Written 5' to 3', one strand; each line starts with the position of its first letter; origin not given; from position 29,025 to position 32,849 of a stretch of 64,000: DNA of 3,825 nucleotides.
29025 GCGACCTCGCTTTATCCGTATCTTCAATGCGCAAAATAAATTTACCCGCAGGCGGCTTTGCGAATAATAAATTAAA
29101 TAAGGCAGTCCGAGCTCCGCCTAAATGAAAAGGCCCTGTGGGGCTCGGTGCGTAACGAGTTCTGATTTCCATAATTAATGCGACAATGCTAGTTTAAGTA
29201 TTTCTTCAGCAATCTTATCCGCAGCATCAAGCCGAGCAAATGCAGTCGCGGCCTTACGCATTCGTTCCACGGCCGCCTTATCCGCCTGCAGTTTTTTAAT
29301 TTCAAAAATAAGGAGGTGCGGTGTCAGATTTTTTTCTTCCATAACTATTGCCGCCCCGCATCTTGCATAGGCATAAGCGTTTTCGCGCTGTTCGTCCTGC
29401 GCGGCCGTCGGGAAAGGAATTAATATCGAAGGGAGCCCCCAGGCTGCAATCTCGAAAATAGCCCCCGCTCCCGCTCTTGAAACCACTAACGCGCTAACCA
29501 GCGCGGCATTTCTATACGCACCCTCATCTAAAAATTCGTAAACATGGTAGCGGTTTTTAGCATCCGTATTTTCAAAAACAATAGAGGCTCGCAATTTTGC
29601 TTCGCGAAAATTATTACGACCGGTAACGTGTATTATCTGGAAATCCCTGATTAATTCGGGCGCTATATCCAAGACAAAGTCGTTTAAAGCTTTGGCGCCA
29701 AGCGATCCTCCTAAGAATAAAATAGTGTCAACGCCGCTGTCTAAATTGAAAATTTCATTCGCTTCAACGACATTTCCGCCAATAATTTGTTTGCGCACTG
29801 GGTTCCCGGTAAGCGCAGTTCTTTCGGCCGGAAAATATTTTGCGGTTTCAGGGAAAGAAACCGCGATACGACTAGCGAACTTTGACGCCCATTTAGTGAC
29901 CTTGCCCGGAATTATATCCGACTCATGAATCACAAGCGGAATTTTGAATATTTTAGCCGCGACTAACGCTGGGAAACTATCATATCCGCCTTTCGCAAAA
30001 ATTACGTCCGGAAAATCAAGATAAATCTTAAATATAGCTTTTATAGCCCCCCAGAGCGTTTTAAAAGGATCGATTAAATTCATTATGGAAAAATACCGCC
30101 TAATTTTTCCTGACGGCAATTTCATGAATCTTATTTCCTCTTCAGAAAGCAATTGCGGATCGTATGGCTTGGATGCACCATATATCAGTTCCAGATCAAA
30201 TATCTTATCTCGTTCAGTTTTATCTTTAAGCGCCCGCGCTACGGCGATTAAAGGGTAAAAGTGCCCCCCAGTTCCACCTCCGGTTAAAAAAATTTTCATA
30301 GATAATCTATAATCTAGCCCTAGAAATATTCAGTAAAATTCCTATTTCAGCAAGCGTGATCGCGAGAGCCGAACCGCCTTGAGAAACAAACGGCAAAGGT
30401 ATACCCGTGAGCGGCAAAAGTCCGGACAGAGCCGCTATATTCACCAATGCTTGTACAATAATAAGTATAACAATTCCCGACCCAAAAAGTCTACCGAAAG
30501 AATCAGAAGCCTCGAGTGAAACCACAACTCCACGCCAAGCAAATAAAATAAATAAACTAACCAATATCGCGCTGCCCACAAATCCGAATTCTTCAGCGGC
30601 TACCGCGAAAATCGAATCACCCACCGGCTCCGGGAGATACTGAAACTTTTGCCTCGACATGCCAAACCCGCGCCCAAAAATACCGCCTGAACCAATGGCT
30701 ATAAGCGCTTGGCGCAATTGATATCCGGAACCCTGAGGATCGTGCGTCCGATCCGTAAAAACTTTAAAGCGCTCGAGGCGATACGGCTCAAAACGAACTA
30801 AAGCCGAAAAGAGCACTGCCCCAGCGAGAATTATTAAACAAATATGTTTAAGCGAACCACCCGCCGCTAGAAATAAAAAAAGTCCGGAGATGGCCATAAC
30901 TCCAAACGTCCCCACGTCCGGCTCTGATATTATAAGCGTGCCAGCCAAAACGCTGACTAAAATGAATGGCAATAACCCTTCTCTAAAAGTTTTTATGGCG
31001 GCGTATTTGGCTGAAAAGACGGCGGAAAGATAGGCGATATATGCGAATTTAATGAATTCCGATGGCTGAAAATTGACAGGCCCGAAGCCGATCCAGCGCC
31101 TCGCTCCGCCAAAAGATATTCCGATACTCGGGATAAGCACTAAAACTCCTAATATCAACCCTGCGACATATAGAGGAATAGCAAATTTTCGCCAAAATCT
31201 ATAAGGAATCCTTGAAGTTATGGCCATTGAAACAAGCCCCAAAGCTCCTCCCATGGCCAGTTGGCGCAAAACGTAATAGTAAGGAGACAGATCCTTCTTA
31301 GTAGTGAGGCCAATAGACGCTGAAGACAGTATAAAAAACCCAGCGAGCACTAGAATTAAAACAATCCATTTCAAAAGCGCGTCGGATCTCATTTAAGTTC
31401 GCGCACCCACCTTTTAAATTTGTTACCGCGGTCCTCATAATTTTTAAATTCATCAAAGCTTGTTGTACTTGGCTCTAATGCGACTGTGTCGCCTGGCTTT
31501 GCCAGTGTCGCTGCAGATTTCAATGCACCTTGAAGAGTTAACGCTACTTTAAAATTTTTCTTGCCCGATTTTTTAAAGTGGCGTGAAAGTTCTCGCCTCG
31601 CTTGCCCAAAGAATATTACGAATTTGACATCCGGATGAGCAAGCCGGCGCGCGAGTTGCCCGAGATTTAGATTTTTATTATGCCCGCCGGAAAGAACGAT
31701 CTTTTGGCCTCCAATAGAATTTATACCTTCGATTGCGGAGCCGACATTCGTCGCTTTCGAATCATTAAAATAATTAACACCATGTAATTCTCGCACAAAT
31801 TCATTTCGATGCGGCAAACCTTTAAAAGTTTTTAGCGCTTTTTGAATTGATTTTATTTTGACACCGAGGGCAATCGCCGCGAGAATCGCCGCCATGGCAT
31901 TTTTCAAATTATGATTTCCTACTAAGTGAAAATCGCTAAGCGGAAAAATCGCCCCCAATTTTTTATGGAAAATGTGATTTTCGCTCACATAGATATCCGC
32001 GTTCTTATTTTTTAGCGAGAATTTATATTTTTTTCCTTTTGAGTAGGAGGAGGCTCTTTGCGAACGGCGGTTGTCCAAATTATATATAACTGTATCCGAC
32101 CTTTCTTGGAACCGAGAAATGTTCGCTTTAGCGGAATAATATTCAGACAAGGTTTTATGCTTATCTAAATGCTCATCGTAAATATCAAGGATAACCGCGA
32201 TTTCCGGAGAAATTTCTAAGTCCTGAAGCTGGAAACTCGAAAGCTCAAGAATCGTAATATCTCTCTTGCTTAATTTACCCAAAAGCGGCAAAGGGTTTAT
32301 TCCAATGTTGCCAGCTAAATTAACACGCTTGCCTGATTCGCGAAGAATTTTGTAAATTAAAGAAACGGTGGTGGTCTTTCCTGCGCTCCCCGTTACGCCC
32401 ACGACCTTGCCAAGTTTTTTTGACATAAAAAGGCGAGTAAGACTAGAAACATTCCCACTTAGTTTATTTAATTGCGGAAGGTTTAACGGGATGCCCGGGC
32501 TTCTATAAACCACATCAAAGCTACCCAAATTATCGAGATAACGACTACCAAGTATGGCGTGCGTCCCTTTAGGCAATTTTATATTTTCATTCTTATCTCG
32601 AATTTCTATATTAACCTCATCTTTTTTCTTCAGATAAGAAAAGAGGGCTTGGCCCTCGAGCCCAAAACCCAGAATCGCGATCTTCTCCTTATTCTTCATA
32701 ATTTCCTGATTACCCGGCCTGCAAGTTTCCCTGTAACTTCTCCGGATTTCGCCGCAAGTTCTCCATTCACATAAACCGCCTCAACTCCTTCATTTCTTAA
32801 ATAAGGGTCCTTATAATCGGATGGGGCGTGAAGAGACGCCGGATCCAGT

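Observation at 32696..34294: D-aminoacylase gene embedded in the dcw cluster between mraY and murD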

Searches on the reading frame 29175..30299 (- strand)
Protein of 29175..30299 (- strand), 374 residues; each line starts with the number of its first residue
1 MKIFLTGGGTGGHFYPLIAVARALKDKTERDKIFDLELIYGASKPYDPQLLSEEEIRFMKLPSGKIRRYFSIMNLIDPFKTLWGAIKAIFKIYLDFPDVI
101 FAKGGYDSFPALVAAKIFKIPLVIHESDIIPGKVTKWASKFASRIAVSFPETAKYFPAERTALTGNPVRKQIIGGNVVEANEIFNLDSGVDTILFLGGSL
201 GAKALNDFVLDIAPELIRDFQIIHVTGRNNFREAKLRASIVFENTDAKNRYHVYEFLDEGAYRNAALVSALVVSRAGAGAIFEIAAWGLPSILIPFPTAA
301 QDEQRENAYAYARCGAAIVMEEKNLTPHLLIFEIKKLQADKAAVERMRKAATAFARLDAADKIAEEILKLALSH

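Call 4: search_protein_families(library=pfam, proteins=[window:29175-30299:-])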
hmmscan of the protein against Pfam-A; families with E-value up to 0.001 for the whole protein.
window:29175-30299:- (374 aa): 2 families
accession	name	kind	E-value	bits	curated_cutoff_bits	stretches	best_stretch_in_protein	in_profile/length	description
PF04101.22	Glyco_tran_28_C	-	3.6e-35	121.9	22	1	192-361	1-164/166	Glycosyltransferase family 28 C-terminal domain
PF03033.26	Glyco_transf_28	-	3.6e-30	105.3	26.2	1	3-146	1-138/139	Glycosyltransferase family 28 N-terminal domain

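Call 5: search_protein_families(library=ncbifam, proteins=[window:29175-30299:-])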
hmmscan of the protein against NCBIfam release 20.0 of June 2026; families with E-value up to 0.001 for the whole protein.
window:29175-30299:- (374 aa): 4 families
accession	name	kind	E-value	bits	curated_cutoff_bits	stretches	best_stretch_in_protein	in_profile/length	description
TIGR01133.1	murG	equivalog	3.7e-79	266.3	250.25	1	1-367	6-353/353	undecaprenyldiphospho-muramoylpentapeptide beta-N-acetylglucosaminyltransferase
NF009102.0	PRK12446.1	equivalog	2.7e-64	217.3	339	1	2-345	3-330/352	undecaprenyldiphospho-muramoylpentapeptide beta-N-acetylglucosaminyltransferase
NF010135.0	PRK13609.1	equivalog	7.8e-14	51.4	500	1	157-370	168-368/388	diglucosyl diacylglycerol synthase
TIGR01426.2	MGT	subfamily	0.00015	20.9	260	1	270-370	294-390/393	macrolide family glycosyltransferase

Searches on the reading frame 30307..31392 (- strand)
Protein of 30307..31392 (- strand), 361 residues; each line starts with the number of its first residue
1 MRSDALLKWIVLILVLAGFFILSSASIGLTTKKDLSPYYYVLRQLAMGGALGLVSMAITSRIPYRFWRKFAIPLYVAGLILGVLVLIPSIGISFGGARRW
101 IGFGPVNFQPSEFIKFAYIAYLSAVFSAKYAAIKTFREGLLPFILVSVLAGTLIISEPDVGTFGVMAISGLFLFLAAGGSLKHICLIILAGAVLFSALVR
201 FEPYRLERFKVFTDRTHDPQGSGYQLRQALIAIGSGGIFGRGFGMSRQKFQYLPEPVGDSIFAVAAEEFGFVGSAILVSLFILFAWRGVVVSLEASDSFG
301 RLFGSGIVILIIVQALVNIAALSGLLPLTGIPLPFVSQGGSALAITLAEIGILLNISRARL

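Call 4: search_protein_families(library=pfam, proteins=[window:30307-31392:-])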
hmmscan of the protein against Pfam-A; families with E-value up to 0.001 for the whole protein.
window:30307-31392:- (361 aa): 1 family
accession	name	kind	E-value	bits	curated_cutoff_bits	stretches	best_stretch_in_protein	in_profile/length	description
PF01098.24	FTSW_RODA_SPOVE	-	5e-101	338.7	26.4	1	6-359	3-353/356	Cell cycle protein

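Call 5: search_protein_families(library=ncbifam, proteins=[window:30307-31392:-])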
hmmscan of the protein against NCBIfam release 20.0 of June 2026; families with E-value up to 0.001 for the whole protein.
window:30307-31392:- (361 aa): 6 families
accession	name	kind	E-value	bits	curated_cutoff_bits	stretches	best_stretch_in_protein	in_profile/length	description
TIGR02614.1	ftsW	equivalog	6.3e-107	357.8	337.5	1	5-359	2-356/357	putative lipid II flippase FtsW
TIGR02615.1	spoVE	exception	1.3e-98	330.7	448.8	1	5-358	2-354/354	stage V sporulation protein E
TIGR02210.1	rodA_shape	equivalog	6.9e-87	291.9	336.7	1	4-359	1-355/357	rod shape-determining protein RodA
NF008042.0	PRK10774.1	equivalog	2.3e-63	214.6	493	1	4-356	36-388/405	cell division protein FtsW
NF008060.0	PRK10794.1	equivalog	1.9e-58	198.2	590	1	7-358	20-361/370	peptidoglycan glycosyltransferase MrdB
NF037961.1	RodA_shape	subfamily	2e-43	149.3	150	2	190-345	233-396/415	rod shape-determining protein RodA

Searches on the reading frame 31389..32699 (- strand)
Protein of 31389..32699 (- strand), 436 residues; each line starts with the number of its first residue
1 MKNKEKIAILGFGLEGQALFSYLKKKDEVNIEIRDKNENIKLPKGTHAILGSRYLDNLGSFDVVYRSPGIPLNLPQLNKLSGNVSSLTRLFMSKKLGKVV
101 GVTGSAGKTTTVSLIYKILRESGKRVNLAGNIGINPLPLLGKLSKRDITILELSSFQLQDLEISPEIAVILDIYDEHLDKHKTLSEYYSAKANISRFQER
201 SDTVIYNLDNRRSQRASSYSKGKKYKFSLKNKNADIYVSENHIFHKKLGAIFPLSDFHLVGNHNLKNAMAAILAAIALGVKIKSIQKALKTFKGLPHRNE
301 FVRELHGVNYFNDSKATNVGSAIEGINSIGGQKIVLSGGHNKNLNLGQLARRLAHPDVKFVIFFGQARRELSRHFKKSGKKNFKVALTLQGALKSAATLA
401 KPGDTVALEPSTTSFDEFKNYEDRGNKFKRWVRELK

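Call 4: search_protein_families(library=pfam, proteins=[window:31389-32699:-])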
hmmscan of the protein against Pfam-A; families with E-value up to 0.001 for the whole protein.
window:31389-32699:- (436 aa): 3 families
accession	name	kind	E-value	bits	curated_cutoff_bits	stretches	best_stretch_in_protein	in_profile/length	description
PF08245.18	Mur_ligase_M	-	4.3e-31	108.9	24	1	102-275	1-200/200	Mur ligase middle domain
PF02875.26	Mur_ligase_C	-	6e-10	40.5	28.4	1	297-410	1-125/127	Mur ligase, glutamate ligase domain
PF21799.2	MurD-like_N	-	3e-06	27.8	27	1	6-80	2-79/88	Mur ligase MurD-like, N-terminal domain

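Call 5: search_protein_families(library=ncbifam, proteins=[window:31389-32699:-])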
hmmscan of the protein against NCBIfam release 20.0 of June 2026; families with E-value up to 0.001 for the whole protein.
window:31389-32699:- (436 aa): 24 families
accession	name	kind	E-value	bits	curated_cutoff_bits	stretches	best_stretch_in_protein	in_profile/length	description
TIGR01087.1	murD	equivalog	2.5e-100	336.6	211.95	1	6-433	1-440/441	UDP-N-acetylmuramoyl-L-alanine--D-glutamate ligase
TIGR01143.1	murF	subfamily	3.3e-30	105.4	288.6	1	88-398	65-393/418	UDP-N-acetylmuramoyl-tripeptide--D-alanyl-D-alanine ligase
NF001126.0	PRK00139.1-4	equivalog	3.1e-26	91.9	373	2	146-306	172-340/486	UDP-N-acetylmuramoyl-L-alanyl-D-glutamate--2,6-diaminopimelate ligase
NF053647.1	pMurD2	equivalog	2.4e-25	89.3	550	1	6-301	2-282/405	pseudomurein biosynthesis peptide ligase pMurD2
NF053646.1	pMurD1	equivalog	1.2e-24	86.8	610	1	45-336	52-355/465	pseudomurein biosynthesis peptide ligase pMurD1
TIGR01082.1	murC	equivalog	9e-24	84.3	335.1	1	42-313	58-322/449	UDP-N-acetylmuramate--L-alanine ligase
TIGR01085.1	murE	subfamily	1.4e-23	83.6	257.3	2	146-304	156-328/472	UDP-N-acetylmuramyl-tripeptide synthetase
NF008896.0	PRK11929.1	equivalog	3.3e-22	78.2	1023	1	93-381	600-916/965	bifunctional UDP-N-acetylmuramoyl-L-alanyl-D-glutamate--2,6-diaminopimelate ligase MurE/UDP-N-acetylmuramoyl-tripeptide--D-alanyl-D-alanine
NF001124.0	PRK00139.1-2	equivalog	8.3e-20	71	476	1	90-313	102-356/500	UDP-N-acetylmuramoyl-L-alanyl-D-glutamate--2,6-diaminopimelate ligase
NF008041.0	PRK10773.1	equivalog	2.1e-18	66.3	551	1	93-327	96-346/453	UDP-N-acetylmuramoyl-tripeptide--D-alanyl-D-alanine ligase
NF053645.1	pMurC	equivalog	3.4e-18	65.6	560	2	88-233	95-249/492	pseudomurein biosynthesis peptide ligase pMurC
NF011171.0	PRK14573.1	equivalog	8.3e-18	63.6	1015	1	100-300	107-308/809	bifunctional UDP-N-acetylmuramate--L-alanine ligase/D-alanine--D-alanine ligase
NF010628.0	PRK14022.1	equivalog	2.2e-16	59.7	536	1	163-313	199-346/483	UDP-N-acetylmuramoyl-L-alanyl-D-glutamate--L-lysine ligase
NF053648.1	pMurE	equivalog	4.1e-15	55.5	600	1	163-302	188-324/464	pseudomurein biosynthesis peptide ligase pMurE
NF033197.0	F430_CfbE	equivalog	2.1e-14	53.3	250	2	213-405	227-422/430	coenzyme F430 synthase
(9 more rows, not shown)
